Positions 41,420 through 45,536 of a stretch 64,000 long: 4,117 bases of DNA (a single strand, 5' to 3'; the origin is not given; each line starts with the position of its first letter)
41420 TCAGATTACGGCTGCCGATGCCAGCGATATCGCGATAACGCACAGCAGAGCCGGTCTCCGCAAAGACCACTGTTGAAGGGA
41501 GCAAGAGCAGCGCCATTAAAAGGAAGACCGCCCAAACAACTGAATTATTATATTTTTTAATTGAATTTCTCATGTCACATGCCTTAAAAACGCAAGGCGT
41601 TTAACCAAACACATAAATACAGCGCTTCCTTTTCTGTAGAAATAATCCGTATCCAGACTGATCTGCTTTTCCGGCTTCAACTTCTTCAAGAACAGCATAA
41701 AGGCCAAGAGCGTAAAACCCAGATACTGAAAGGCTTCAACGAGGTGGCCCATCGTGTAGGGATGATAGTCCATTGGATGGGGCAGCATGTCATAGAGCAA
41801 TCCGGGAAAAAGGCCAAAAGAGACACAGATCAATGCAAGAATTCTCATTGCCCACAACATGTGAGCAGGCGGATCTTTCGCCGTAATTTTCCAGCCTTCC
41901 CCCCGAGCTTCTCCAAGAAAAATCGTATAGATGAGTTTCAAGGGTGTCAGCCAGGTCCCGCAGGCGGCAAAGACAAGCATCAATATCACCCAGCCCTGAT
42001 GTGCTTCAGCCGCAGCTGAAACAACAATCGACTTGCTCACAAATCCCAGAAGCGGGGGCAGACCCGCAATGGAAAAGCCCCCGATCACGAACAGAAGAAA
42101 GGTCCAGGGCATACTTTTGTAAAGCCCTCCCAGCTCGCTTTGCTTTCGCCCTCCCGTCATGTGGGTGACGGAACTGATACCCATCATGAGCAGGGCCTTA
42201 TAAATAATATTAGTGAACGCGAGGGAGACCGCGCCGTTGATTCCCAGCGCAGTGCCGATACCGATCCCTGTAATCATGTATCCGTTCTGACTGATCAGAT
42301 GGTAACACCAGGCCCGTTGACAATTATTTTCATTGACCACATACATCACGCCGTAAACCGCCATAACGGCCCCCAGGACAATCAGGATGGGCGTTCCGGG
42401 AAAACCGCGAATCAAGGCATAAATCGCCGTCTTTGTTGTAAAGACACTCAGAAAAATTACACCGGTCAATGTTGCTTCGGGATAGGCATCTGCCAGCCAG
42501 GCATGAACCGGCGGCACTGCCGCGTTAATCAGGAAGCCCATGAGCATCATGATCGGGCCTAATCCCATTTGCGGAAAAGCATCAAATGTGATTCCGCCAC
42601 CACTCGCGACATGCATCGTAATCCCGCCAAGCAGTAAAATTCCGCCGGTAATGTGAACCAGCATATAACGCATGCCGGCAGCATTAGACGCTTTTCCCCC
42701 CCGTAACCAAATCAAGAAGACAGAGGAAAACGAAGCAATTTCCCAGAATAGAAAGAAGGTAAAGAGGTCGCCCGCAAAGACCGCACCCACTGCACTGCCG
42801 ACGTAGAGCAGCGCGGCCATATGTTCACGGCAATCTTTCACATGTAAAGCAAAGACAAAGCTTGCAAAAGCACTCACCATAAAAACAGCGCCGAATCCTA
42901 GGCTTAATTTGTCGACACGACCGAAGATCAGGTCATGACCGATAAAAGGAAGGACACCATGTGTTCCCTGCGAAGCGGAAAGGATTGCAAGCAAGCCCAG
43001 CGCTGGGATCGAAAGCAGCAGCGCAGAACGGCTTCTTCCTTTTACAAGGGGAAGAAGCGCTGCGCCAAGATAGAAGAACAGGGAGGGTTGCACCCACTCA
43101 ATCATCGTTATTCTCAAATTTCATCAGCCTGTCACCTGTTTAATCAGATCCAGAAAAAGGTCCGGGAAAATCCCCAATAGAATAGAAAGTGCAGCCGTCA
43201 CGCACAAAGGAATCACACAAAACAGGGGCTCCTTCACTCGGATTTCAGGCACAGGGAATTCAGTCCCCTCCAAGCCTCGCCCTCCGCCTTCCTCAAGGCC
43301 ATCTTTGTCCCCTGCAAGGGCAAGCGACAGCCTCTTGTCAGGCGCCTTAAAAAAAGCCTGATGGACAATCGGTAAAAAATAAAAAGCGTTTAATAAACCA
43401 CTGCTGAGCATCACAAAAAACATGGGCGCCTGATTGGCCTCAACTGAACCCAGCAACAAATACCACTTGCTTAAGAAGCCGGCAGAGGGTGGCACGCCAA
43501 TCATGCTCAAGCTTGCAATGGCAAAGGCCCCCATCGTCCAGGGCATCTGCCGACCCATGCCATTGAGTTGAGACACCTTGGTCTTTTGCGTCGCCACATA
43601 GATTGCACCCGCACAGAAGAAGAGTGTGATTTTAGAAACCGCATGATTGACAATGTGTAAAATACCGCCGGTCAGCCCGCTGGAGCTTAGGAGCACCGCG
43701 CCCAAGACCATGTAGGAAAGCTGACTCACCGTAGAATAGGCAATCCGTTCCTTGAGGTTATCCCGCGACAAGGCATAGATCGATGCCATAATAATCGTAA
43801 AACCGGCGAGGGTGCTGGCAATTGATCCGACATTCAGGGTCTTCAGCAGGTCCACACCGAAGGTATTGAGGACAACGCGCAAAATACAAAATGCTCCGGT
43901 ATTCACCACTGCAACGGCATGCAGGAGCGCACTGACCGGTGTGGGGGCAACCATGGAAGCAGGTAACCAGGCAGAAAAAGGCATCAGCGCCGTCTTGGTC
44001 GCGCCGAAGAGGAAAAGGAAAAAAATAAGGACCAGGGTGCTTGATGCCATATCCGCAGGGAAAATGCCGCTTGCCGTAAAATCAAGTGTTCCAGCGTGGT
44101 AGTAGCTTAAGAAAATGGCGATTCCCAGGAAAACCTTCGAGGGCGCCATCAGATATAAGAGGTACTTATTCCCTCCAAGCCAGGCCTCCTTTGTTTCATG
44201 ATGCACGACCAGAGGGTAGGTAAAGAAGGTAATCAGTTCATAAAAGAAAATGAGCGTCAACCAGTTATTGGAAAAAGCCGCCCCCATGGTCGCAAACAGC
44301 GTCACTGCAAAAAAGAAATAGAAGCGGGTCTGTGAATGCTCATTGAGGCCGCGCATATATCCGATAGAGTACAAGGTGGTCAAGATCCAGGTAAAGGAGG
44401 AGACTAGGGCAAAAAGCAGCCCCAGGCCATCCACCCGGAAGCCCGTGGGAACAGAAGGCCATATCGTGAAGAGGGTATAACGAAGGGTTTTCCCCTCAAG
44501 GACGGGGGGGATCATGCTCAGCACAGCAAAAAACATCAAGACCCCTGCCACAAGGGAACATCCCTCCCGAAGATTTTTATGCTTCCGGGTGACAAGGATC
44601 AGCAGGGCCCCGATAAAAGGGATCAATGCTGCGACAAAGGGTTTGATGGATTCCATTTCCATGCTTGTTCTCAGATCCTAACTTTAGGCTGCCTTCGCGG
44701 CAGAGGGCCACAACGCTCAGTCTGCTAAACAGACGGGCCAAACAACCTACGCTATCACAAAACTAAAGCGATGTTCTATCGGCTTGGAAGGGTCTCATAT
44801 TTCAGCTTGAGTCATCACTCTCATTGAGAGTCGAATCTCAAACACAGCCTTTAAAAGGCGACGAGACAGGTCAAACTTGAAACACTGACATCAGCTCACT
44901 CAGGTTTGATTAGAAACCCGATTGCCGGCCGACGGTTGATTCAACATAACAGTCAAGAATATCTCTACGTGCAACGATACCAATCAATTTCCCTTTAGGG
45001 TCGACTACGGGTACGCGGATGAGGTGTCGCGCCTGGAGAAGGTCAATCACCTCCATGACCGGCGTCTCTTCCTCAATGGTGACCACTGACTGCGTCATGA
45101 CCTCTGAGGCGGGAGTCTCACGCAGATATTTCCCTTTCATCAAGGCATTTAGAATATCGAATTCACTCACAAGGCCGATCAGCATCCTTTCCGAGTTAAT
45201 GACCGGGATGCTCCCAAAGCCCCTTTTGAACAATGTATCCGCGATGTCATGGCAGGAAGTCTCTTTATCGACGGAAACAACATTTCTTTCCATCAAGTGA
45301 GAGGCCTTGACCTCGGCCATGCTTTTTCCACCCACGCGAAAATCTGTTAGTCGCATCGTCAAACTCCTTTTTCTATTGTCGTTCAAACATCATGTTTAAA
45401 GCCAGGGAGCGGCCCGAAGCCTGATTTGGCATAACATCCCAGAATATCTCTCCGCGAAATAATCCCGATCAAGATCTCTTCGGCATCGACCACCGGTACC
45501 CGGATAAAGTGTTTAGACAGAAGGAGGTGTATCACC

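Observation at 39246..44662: Cytochrome bd-like oxidase fused to cytochrome c, translationally coupled to two MrpD/NuoN-like subunits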

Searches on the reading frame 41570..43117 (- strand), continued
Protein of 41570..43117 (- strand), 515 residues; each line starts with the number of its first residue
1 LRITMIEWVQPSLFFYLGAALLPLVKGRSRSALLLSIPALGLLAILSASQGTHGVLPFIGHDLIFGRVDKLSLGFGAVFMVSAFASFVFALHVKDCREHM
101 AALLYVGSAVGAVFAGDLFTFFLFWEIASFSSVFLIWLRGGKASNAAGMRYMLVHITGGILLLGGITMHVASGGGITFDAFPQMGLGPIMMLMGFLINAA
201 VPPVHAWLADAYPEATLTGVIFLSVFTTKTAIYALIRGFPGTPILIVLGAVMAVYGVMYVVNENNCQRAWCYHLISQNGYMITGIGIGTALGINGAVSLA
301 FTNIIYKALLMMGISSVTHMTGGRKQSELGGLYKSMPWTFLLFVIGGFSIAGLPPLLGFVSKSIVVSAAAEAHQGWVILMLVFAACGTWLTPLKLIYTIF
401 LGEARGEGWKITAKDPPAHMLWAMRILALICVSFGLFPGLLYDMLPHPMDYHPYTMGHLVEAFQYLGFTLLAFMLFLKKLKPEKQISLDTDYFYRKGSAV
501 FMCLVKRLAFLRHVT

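Call 60: find_encoding_contigs(protein=P0123, flank=10000, max_places=3)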
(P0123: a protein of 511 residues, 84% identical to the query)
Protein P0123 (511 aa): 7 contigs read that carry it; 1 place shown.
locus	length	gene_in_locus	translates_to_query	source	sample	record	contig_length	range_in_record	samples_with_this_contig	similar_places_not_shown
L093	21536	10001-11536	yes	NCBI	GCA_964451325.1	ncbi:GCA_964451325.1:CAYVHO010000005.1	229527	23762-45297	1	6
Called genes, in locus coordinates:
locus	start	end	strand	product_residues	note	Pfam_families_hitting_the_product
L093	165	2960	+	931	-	PF00550:PP-binding, PF00501:AMP-binding, PF23024:AMP-dom_DIP2-like (weak), PF01553:Acyltransferase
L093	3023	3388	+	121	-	PF01219:DAGK_prokar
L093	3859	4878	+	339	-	PF00990:GGDEF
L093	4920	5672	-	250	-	-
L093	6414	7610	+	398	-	PF13442:Cytochrome_CBB3, PF00034:Cytochrom_C, PF13442:Cytochrome_CBB3 (weak)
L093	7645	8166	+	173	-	PF00034:Cytochrom_C, PF13442:Cytochrome_CBB3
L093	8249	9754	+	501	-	PF00662:Proton_antipo_N (weak), PF00361:Proton_antipo_M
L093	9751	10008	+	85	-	-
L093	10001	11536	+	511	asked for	PF00361:Proton_antipo_M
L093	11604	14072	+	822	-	PF01654:Cyt_bd_oxida_I, PF00034:Cytochrom_C (weak)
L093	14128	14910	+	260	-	PF00034:Cytochrom_C, PF13442:Cytochrome_CBB3, PF02433:FixO (faint), PF00034:Cytochrom_C (weak)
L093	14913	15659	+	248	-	PF13442:Cytochrome_CBB3 (weak), PF00034:Cytochrom_C (weak)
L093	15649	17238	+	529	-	PF00034:Cytochrom_C, PF13442:Cytochrome_CBB3, PF00034:Cytochrom_C, PF13442:Cytochrome_CBB3 (weak), PF09459:EB_dh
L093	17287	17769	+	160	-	PF13620:CarboxypepD_reg (weak)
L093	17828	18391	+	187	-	PF00355:Rieske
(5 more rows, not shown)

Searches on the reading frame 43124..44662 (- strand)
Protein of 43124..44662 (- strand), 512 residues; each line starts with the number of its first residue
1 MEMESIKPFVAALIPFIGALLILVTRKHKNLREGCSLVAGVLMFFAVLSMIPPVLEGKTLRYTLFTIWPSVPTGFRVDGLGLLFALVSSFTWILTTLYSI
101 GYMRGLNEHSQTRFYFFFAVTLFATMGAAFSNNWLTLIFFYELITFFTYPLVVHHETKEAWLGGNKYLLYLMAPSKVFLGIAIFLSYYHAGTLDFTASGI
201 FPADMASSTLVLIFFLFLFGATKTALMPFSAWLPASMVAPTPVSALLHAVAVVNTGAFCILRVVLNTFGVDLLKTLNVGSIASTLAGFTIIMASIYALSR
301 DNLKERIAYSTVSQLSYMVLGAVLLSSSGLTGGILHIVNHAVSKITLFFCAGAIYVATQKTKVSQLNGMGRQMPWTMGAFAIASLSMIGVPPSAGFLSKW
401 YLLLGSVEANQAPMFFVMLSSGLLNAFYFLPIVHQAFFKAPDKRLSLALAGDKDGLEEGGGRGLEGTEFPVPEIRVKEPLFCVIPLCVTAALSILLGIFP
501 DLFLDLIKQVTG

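Call 3: search_protein_families(library=pfam, proteins=[window:43124-44662:-], max_evalue=0.01)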
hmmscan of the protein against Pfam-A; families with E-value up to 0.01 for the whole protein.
window:43124-44662:- (512 aa): 2 families
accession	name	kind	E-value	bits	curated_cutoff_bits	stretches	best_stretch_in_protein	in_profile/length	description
PF00361.26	Proton_antipo_M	-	1e-47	163.2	21.5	1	131-420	1-290/294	NADH:quinone oxidoreductase/Mrp antiporter, TM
PF00662.26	Proton_antipo_N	-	1.2e-06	28.8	24.5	1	71-115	9-51/51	NADH-Ubiquinone oxidoreductase (complex I), chain 5 N-terminus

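Call 4: search_protein_families(library=ncbifam, proteins=[window:43124-44662:-], max_evalue=0.01)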
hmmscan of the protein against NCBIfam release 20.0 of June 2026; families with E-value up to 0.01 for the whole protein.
window:43124-44662:- (512 aa): 72 families (the best 25 are shown)
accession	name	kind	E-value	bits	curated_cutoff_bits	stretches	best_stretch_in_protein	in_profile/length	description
NF006236.0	PRK08375.1-1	equivalog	5.1e-200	665.6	663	1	3-511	4-492/493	putative monovalent cation/H+ antiporter subunit D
NF005561.0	PRK07234.1-1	equivalog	1.2e-152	509.6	718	1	2-443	3-445/569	putative monovalent cation/H+ antiporter subunit D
NF005140.0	PRK06589.1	equivalog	2.7e-104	349.7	470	1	11-446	16-451/489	putative monovalent cation/H+ antiporter subunit D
NF005097.0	PRK06525.1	equivalog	1.6e-67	228.3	430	1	10-444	7-446/480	hydrogenase 4 subunit D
NF005141.0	PRK06590.1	equivalog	6.8e-59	200.4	556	1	10-499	7-467/615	NADH-quinone oxidoreductase subunit L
TIGR01972.1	NDH_I_M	subfamily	1.9e-55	188.4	263.8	1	12-509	5-477/486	NADH-quinone oxidoreductase subunit M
TIGR01974.1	NDH_I_L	subfamily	2.1e-53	182.2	407.5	1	11-501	6-480/630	NADH-quinone oxidoreductase subunit L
NF009288.0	PRK12648.1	equivalog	2.3e-53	181.6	1104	1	10-445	5-442/954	monovalent cation/H+ antiporter subunit A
NF009287.0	PRK12647.1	equivalog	7.9e-52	176.8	937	1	9-419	4-411/773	putative monovalent cation/H+ antiporter subunit A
NF005086.0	PRK06521.1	equivalog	7e-51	173.5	667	1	15-419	16-427/669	hydrogenase 4 subunit B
NF009305.0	PRK12662.1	equivalog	2.2e-50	171.8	700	1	8-441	6-441/492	putative monovalent cation/H+ antiporter subunit D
NF009285.0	PRK12645.1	equivalog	2.8e-48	164.8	1028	1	10-425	6-433/804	Na+/H+ antiporter subunit A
NF006419.0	PRK08668.1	equivalog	6.2e-48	164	617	1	12-421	8-415/613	NADH dehydrogenase subunit M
NF009290.0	PRK12650.1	equivalog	9.2e-46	156.2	980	1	47-504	43-476/966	DUF4040 family protein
NF006241.0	PRK08377.1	equivalog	2.9e-44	151.9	645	1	57-445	56-439/494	NADH dehydrogenase subunit N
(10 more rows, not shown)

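Call 34: search_solved_structures(query=window:43124-44662:-, max_evalue=1e-20, show_alignments=2)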
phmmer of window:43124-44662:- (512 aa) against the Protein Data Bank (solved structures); distinct sequences matched with E-value up to 1e-20: 41.
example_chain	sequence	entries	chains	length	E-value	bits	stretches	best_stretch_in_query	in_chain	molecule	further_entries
8e9g_L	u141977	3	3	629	4.1e-35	125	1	13-439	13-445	NADH-quinone oxidoreductase, L subunit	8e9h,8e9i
6cfw_H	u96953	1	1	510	1.7e-32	116.4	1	8-430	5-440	Monovalent cation/H+ antiporter subunit D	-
6hum_F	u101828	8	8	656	1.9e-32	116.2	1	7-435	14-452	NADH dehydrogenase subunit 5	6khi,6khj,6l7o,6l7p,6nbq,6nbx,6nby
6z16_A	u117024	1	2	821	3.8e-30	108.6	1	10-420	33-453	Multisubunit Na+/H+ antiporter, A subunit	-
6u8y_H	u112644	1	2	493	7.6e-30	107.6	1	53-441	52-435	NADH dehydrogenase subunit N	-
7d3u_A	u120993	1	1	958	2.2e-28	102.8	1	77-408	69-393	Monovalent Na+/H+ antiporter subunit A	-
7eu3_F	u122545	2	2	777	8.8e-28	100.8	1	14-432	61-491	NAD(P)H-quinone oxidoreductase subunit F | NADH-plastoquinone oxidoreductase subunit 5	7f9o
3rko_L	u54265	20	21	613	1.6e-27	100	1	13-429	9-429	NADH-QUINONE OXIDOREDUCTASE SUBUNIT L | Proton-translocating NADH-quinone oxidoreductase, chain L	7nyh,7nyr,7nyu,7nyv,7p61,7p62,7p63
7z7r_L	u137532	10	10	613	1.6e-27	100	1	13-429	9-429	NADH dehydrogenase subunit L | NADH-quinone oxidoreductase subunit L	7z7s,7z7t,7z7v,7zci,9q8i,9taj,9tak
7qru_A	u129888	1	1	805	1.9e-27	99.7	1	11-414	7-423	Na+/H+ antiporter subunit A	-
7wff_F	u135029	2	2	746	2.4e-27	99.4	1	6-433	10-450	NAD(P)H-quinone oxidoreductase subunit 5, chloroplastic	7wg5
8b9z_L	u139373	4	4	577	2.5e-27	99.3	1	71-432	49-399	NADH-ubiquinone oxidoreductase chain 5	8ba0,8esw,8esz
7qru_D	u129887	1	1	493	3.5e-27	98.9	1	11-438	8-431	Na+/H+ antiporter subunit D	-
7zm7_5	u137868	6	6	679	4.6e-27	98.5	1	60-452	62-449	NADH-ubiquinone oxidoreductase chain 5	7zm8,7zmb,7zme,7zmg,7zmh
9grx_F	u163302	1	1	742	1.9e-25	93.1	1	6-432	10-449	NAD(P)H-quinone oxidoreductase subunit 5, chloroplastic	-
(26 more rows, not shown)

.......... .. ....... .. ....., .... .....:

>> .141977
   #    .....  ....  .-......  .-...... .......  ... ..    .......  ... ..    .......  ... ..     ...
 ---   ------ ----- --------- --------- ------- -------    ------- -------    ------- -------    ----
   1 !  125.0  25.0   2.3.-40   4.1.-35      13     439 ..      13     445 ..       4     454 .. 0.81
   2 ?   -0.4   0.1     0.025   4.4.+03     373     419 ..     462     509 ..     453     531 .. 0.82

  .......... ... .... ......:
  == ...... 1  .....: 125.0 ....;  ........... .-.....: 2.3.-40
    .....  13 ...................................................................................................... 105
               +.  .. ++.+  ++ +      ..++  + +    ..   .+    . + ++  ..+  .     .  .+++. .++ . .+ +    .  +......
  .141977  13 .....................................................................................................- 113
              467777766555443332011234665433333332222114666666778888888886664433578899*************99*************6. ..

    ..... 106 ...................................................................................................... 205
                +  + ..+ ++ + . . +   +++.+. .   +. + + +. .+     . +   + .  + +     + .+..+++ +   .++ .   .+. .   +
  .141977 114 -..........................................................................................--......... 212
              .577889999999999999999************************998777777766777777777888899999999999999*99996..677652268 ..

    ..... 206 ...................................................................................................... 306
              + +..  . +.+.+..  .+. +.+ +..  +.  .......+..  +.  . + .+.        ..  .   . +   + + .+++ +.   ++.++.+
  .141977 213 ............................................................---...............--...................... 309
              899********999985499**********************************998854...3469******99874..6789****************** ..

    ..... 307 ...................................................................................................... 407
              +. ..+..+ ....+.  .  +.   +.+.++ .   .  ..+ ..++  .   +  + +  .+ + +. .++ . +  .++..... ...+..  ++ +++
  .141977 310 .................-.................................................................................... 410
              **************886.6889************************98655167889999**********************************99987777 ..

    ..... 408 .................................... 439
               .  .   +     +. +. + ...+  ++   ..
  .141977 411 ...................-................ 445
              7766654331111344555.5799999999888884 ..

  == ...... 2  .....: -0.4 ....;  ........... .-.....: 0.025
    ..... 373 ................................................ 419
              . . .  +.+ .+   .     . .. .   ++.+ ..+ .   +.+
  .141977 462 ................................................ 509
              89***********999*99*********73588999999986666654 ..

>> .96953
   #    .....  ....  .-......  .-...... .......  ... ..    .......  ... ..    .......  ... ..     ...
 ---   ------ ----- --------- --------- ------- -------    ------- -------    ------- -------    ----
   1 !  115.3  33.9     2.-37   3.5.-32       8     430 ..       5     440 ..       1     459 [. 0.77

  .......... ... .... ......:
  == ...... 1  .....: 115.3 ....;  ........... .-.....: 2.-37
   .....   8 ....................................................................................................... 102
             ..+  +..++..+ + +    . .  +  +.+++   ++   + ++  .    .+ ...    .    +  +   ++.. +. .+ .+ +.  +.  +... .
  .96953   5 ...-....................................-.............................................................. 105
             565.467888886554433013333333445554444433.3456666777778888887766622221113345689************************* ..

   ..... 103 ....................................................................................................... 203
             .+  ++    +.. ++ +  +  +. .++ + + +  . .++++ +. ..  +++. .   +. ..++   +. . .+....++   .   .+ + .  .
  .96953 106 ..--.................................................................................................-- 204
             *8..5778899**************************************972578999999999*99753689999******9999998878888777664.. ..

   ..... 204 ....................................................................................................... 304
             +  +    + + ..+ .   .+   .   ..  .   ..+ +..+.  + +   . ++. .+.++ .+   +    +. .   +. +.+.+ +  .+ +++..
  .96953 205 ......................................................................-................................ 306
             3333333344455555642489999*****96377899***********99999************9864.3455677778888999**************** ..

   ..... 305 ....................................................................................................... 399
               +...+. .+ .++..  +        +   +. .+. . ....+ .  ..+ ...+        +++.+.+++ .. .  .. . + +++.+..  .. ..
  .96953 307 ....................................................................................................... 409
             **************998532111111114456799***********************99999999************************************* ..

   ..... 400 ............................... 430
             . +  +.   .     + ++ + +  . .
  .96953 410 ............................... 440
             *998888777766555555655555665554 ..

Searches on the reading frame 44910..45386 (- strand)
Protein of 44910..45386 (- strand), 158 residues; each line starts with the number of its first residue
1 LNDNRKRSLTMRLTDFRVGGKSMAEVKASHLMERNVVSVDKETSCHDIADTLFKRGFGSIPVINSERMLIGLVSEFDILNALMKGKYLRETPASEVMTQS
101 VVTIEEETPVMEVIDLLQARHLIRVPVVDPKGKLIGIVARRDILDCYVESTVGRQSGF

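Call 3: search_protein_families(library=pfam, proteins=[window:44910-45386:-], max_evalue=0.01)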
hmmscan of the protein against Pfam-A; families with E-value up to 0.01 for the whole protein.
window:44910-45386:- (158 aa): 1 family
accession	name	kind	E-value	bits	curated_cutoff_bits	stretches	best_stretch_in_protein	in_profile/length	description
PF00571.33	CBS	-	7.3e-29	100.3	24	2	93-147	1-55/57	CBS domain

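Call 4: search_protein_families(library=ncbifam, proteins=[window:44910-45386:-], max_evalue=0.01)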
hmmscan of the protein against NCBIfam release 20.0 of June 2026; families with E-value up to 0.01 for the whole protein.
window:44910-45386:- (158 aa): 29 families (the best 25 are shown)
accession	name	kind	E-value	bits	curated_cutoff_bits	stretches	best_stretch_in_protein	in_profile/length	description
NF041552.1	TF_PrdR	equivalog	2.3e-15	56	795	1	25-147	5-125/577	sigma-54 dependent transcriptional regulator PrdR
NF011447.0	PRK14869.2-3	equivalog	5e-15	55.1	522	2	93-149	70-126/540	putative manganese-dependent inorganic diphosphatase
TIGR00400.1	mgtE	equivalog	1.3e-14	53.8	232.75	2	5-83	177-252/450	magnesium transporter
NF041630.1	CBS_CbpB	equivalog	9.1e-14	51.5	125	1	35-146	20-134/143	cyclic-di-AMP-binding protein CbpB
TIGR00393.1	kpsF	subfamily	2e-13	50.5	203.7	1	26-138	155-267/268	KpsF/GutQ family sugar-phosphate isomerase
NF011442.0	PRK14869.1-4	equivalog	5.6e-13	48.2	400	2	97-150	76-129/543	putative manganese-dependent inorganic diphosphatase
NF053704.1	TransRegCcpNBacil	equivalog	9.8e-13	48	260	1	21-149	70-204/208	transcriptional regulator CcpN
NF053603.1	HhpR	exception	1.8e-12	47.1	520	2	28-85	224-281/282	CBS domain-containing high hydrostatic pressure regulator HhpR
NF005869.0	PRK07807.1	equivalog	1.1e-11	44.5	549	1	21-145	84-202/479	GuaB1 family IMP dehydrogenase-related protein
NF053863.1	DS11_antiphage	equivalog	1.3e-11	44.2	260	1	33-147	82-192/305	CBS domain-containing anti-phage protein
NF008581.0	PRK11543.1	equivalog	1.7e-11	43.8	481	1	20-144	193-316/321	arabinose-5-phosphate isomerase GutQ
TIGR01137.1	cysta_beta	equivalog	2.2e-11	43.1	510.25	1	25-145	339-454/457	cystathionine beta-synthase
NF011443.0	PRK14869.1-5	equivalog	2.2e-11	42.9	335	2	94-150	72-128/546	putative manganese-dependent inorganic diphosphatase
TIGR01302.1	IMP_dehydrog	equivalog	3.4e-11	42.7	481.5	1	28-145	82-198/450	IMP dehydrogenase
TIGR01186.1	proV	subfamily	7.4e-11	41.8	326.6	1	93-151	304-361/363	betaine/proline/choline family ABC transporter ATP-binding protein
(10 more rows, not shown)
